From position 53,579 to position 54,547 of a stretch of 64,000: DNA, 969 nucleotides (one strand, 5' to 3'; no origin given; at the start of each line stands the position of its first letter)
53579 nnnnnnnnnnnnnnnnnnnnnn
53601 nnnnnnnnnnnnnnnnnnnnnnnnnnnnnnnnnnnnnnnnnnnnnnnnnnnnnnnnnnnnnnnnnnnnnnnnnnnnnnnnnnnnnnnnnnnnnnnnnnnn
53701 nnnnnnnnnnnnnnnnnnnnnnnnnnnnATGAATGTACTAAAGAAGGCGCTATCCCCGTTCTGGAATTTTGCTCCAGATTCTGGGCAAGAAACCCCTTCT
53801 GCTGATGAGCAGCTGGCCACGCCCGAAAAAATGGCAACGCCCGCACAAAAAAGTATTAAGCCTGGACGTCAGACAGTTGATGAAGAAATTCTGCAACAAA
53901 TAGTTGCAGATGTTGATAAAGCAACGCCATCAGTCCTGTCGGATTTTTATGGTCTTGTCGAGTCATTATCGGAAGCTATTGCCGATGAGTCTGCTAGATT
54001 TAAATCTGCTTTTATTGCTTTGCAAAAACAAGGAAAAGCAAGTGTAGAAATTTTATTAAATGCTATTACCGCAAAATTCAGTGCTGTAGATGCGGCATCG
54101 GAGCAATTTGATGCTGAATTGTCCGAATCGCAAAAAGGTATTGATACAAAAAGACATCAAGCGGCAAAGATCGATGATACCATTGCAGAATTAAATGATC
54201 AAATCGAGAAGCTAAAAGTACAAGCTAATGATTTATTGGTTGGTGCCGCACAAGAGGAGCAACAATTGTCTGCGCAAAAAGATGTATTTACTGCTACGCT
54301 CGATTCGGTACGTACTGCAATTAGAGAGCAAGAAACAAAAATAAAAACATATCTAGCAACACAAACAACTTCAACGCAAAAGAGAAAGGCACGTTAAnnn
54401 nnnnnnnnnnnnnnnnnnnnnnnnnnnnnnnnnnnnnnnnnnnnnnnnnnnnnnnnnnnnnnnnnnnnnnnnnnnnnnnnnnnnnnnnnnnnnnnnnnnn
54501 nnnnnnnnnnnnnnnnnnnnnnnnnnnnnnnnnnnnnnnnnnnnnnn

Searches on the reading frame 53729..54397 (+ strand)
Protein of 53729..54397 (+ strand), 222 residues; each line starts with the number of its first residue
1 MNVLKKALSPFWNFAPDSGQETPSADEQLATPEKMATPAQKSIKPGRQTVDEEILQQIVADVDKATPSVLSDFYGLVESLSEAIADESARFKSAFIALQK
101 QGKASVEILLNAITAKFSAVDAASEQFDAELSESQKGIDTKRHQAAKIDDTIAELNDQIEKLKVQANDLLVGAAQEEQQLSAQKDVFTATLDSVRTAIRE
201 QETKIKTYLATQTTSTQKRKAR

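Call 15: search_protein_families(library=pfam, proteins=[window:53729-54397:+], max_evalue=0.01)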
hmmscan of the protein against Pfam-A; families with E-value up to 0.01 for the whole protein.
window:53729-54397:+ (222 aa): 3 families
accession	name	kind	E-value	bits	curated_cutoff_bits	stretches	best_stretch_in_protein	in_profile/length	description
PF13675.11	PilJ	-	0.00027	21.4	26.6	1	99-182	24-111/114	Type IV pili methyl-accepting chemotaxis transducer N-term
PF00038.26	Filament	-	0.003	17.7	40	1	121-207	188-274/313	Intermediate filament protein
PF07160.18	SKA1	-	0.006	16.8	29.6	0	120-218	3-100/243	Spindle and kinetochore-associated protein 1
